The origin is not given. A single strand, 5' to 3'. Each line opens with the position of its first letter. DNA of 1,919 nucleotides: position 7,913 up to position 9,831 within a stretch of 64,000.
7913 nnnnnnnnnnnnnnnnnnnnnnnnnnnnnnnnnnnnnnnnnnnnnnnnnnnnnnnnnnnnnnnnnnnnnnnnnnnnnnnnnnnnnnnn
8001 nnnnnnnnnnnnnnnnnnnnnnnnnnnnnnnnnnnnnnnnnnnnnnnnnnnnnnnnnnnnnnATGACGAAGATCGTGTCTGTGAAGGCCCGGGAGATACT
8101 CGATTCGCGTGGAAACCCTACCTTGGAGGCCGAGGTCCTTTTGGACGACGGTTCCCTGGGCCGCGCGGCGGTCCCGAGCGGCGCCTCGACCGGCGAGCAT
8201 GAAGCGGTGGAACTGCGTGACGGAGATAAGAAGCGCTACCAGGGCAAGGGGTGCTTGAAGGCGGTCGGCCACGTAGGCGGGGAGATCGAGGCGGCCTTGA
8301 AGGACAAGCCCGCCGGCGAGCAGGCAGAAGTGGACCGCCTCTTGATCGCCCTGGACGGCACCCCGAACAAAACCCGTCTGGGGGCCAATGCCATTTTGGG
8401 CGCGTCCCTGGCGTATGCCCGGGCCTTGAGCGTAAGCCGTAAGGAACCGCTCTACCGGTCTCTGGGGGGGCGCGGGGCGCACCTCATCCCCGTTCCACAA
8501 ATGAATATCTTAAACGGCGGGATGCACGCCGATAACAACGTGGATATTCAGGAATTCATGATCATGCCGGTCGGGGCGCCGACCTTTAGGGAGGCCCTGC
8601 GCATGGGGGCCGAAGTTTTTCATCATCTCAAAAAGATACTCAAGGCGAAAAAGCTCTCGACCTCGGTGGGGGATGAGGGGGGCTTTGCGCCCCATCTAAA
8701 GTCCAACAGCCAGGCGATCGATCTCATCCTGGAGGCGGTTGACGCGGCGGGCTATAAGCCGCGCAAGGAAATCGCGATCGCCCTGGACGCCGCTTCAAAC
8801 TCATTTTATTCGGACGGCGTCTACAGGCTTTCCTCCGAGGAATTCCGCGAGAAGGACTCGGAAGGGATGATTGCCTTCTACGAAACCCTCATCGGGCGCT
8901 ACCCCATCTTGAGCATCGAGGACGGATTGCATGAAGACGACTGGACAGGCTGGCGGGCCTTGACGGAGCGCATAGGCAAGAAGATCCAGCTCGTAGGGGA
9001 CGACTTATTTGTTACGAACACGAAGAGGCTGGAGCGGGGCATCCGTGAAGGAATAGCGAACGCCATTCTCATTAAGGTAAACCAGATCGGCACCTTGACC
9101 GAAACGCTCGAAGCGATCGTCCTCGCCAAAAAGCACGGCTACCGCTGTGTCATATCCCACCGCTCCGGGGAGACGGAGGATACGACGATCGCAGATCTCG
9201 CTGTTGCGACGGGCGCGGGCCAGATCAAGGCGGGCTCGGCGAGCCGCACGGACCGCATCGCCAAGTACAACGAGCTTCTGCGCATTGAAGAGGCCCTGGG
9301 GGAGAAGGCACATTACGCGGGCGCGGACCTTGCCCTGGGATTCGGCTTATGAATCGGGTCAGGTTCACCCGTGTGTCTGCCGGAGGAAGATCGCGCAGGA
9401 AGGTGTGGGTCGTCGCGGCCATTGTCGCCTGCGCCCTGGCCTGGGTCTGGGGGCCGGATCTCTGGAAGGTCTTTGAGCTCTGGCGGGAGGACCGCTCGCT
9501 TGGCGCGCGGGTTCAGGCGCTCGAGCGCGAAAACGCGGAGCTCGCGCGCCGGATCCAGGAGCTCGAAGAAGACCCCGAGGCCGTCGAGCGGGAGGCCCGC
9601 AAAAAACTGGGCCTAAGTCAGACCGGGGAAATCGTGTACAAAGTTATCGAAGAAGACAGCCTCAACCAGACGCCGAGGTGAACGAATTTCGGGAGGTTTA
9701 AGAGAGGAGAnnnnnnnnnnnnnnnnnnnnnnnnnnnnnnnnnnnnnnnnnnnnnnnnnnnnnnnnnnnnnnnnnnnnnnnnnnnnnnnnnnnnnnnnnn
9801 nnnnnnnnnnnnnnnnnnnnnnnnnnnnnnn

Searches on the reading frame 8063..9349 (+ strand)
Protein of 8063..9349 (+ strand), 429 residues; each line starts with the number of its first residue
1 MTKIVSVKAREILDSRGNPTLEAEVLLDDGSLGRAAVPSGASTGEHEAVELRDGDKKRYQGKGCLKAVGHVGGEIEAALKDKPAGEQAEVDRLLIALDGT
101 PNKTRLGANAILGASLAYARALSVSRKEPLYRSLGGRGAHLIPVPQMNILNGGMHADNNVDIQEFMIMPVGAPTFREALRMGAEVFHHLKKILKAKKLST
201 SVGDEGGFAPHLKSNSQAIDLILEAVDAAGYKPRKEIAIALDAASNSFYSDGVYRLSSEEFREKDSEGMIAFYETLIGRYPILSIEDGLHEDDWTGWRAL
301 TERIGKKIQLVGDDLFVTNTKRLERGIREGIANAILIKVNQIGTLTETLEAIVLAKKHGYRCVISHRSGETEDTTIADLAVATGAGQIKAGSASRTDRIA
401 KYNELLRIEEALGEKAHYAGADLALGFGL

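Call 30: find_homologous_proteins(query=window:8063-9349:+, max_evalue=1e-100)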
Query window:8063-9349:+ (429 aa): 8000 proteins with E <= 1e-100 among 8000 candidates; the best 120 are listed.
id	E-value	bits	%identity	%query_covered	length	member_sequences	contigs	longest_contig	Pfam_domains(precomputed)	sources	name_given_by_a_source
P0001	1.1e-276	935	100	100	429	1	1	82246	PF03952.22,PF00113.29,PF07476.18,PF13378.13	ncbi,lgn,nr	ncbi:MAG: phosphopyruvate hydratase [Candidatus Omnitrophica bacterium]|nr:phosphopyruvate hydratase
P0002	4.0e-204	696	76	100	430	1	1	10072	PF03952.22,PF00113.29,PF13378.13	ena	-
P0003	1.7e-201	688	73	100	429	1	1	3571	PF03952.22,PF00113.29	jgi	jgi:enolase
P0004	6.0e-189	646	72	97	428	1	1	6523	PF03952.22,PF00113.29,PF13378.13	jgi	jgi:enolase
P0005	1.2e-188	645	71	97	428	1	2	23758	PF03952.22,PF00113.29,PF13378.13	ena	-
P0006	2.7e-187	641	71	97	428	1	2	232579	PF03952.22,PF00113.29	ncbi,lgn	-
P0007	1.3e-186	639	70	97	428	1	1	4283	PF03952.22,PF00113.29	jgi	-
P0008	1.6e-186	638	70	98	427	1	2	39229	PF03952.22,PF00113.29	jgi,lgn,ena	-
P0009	3.7e-186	637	70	98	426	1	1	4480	PF03952.22,PF00113.29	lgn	-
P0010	9.1e-186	636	70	97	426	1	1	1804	PF03952.22,PF00113.29,PF13378.13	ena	-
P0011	1.3e-185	635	69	99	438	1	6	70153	PF03952.22,PF00113.29,PF07476.18,PF13378.13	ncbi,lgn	-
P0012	1.8e-185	635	69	97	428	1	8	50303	PF03952.22,PF00113.29,PF07476.18,PF13378.13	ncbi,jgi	jgi:enolase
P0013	3.0e-185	634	70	97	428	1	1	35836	PF03952.22,PF00113.29,PF13378.13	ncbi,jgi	jgi:enolase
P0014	3.4e-185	634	69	97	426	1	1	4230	PF03952.22,PF00113.29,PF13378.13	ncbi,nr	ncbi:MAG: phosphopyruvate hydratase [Candidatus Omnitrophica bacterium]|nr:phosphopyruvate hydratase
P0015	5.1e-185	634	68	98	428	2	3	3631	PF03952.22,PF00113.29,PF13378.13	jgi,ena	-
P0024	1.1e-184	632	70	98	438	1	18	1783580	PF03952.22,PF00113.29,PF07476.18,PF13378.13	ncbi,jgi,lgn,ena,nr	ncbi:MAG: Enolase [Candidatus Omnitrophica bacterium ADurb.Bin292]|jgi:enolase|nr:MAG: Enolase [Cand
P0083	1.4e-182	625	70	97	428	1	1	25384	PF03952.22,PF00113.29,PF07476.18,PF13378.13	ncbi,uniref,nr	ncbi:phosphopyruvate hydratase [Candidatus Omnitrophus magneticus]|uniref:Enolase n=1 Tax=Candidatus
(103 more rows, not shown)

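Call 31: find_encoding_contigs(protein=P0001, flank=8000, max_places=3)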
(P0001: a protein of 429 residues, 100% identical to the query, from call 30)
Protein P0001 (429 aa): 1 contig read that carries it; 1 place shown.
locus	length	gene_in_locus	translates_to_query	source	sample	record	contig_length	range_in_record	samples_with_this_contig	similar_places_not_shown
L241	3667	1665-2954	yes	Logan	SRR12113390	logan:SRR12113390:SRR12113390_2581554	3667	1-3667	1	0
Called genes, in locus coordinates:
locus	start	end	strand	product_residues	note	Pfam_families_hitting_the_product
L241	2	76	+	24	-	?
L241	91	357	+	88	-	PF02823:ATP-synt_DE_N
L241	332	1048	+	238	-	PF00590:TP_methylase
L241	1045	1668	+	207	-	PF00551:Formyl_trans_N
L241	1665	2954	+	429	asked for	PF03952:Enolase_N, PF07476:MAAL_C (faint), PF00113:Enolase_C, PF13378:MR_MLE_C (weak)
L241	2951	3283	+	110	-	PF04977:DivIC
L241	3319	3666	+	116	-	?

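Call 32: find_encoding_contigs(protein=P0002, flank=8000, max_places=3)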
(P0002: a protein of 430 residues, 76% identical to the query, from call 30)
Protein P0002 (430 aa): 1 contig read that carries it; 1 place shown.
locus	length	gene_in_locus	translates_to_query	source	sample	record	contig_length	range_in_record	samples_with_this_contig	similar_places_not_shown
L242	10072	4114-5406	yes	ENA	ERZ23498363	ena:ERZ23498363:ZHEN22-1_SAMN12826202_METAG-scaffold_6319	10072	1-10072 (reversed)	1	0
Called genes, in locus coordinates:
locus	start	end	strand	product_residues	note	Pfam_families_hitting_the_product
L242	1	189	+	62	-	?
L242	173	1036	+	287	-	PF00231:ATP-synt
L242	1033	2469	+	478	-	PF02874:ATP-synt_ab_N, PF00006:ATP-synt_ab, PF22919:ATP-synt_VA_C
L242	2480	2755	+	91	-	PF02823:ATP-synt_DE_N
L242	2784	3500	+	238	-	PF00590:TP_methylase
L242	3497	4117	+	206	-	PF00551:Formyl_trans_N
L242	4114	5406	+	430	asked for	PF03952:Enolase_N, PF00113:Enolase_C, PF13378:MR_MLE_C (weak)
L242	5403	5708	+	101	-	PF04977:DivIC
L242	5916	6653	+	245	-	PF12811:BaxI_1, PF01027:Bax1-I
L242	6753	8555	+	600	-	PF03460:NIR_SIR_ferr, PF01077:NIR_SIR, PF03460:NIR_SIR_ferr, PF01077:NIR_SIR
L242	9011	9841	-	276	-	PF00990:GGDEF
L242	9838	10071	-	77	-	?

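Call 41: find_encoding_contigs(protein=P0024, flank=4000, max_places=2)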
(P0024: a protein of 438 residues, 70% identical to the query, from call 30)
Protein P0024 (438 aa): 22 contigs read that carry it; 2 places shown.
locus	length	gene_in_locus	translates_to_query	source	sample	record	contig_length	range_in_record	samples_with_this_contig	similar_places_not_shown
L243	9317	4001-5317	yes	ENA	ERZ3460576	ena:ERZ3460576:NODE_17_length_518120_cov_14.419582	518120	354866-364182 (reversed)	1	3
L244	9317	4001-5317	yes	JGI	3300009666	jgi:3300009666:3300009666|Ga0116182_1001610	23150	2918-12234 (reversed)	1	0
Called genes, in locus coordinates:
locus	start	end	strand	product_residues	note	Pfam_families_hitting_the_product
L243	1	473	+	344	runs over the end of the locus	PF04166:PdxA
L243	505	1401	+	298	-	PF00398:RrnaAD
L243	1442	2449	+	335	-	PF00348:polyprenyl_synt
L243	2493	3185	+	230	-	PF00590:TP_methylase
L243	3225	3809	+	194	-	PF00551:Formyl_trans_N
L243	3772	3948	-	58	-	-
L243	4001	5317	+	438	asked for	PF03952:Enolase_N, PF00113:Enolase_C, PF13378:MR_MLE_C (weak), PF07476:MAAL_C (weak)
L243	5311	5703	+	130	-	PF04977:DivIC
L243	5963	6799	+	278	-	-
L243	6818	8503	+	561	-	PF02776:TPP_enzyme_N, PF00205:TPP_enzyme_M, PF02775:TPP_enzyme_C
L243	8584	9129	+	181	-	PF01842:ACT, PF22629:ACT_AHAS_ss, PF13710:ACT_5, PF10369:ALS_ss_C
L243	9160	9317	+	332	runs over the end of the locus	PF00670:AdoHcyase_NAD (weak), PF07991:KARI_N, PF01450:KARI_C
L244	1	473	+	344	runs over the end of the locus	PF04166:PdxA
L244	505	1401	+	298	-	PF00398:RrnaAD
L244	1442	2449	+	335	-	PF00348:polyprenyl_synt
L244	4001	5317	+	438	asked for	PF03952:Enolase_N, PF00113:Enolase_C, PF13378:MR_MLE_C (weak), PF07476:MAAL_C (weak)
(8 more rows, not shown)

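Call 42: find_encoding_contigs(protein=P0083, flank=4000, max_places=2)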
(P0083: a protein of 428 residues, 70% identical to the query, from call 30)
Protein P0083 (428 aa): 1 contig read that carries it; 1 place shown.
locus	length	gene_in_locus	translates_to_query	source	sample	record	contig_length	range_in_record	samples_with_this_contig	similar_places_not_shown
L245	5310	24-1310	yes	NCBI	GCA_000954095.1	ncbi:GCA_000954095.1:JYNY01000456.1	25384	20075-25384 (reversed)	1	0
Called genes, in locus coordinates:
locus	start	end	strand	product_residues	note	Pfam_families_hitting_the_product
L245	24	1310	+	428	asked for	PF03952:Enolase_N, PF00113:Enolase_C, PF13378:MR_MLE_C, PF07476:MAAL_C (weak)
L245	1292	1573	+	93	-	PF04977:DivIC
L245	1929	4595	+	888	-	PF02739:5_3_exonuc_N, PF01367:5_3_exonuc, PF01612:DNA_pol_A_exo1, PF22619:DNA_polI_exo1, PF00476:DNA_pol_A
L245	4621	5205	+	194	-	PF01121:CoaE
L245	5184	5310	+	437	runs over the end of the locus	PF07498:Rho_N, PF07497:Rho_RNA_bind, PF00006:ATP-synt_ab, PF05729:NACHT (weak)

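Call 43: find_encoding_contigs(protein=P0006, flank=4000, max_places=2)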
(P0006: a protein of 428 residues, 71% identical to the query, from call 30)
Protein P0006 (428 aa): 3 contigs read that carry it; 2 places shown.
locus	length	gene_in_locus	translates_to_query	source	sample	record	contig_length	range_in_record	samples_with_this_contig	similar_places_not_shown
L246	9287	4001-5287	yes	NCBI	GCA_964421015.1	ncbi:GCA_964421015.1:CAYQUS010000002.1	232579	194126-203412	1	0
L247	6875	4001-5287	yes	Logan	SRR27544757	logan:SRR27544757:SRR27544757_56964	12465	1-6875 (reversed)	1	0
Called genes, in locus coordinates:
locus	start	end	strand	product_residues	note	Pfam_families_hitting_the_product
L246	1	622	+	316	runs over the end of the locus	PF03116:NQR2_RnfD_RnfE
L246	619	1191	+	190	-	PF04205:FMN_bind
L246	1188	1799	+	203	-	PF02508:Rnf-Nqr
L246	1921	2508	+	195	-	PF02508:Rnf-Nqr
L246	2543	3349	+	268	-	PF04060:FeS, PF13187:Fer4_9 (weak), PF13237:Fer4_10 (weak), PF14697:Fer4_21 (weak), PF25160:LdpA_Fe-S-bd (weak), PF00037:Fer4, PF12797:Fer4_2 (weak), PF12837:Fer4_6, +2 more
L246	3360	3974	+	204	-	PF00551:Formyl_trans_N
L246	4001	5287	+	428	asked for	PF03952:Enolase_N, PF00113:Enolase_C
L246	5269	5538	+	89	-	PF04977:DivIC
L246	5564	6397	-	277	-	PF00294:PfkB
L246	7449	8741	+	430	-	PF00206:Lyase_1, PF10397:ADSL_C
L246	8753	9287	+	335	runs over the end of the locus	PF00586:AIRS, PF02769:AIRS_C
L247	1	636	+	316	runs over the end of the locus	PF03116:NQR2_RnfD_RnfE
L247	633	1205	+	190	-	PF04205:FMN_bind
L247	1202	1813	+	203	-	PF02508:Rnf-Nqr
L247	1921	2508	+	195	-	PF02508:Rnf-Nqr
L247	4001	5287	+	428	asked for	PF03952:Enolase_N, PF00113:Enolase_C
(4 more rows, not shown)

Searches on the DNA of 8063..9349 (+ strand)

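Call 46: search_rna_families(sources=[L243, L245, L246, L242], threshold=gathering)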
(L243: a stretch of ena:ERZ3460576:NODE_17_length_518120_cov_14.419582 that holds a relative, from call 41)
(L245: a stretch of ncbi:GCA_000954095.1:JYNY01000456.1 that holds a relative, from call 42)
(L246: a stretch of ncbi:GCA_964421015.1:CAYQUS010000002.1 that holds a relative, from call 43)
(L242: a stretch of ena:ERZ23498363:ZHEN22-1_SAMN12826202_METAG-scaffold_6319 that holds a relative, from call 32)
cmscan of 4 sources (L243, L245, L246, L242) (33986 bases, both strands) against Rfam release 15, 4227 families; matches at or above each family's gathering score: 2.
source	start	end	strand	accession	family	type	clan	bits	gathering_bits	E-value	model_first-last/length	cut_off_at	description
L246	6614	6685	+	RF00005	tRNA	Gene; tRNA;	CL00001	65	29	4.1e-12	1-71/71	no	tRNA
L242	5741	5814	+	RF00005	tRNA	Gene; tRNA;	CL00001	62.2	29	2.4e-11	1-71/71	no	tRNA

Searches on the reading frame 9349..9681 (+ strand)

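Call 49: search_protein_families(library=pfam, proteins=[window:9349-9681:+], max_evalue=0.01)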
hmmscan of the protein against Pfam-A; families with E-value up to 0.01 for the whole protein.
window:9349-9681:+ (110 aa): 2 families
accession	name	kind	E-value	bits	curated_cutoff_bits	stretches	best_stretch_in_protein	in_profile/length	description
PF04977.20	DivIC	-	9.2e-14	51.5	28.9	1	44-101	22-79/80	Septum formation initiator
PF00170.26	bZIP_1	-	0.0054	17.2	27.6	1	50-77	30-57/64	bZIP transcription factor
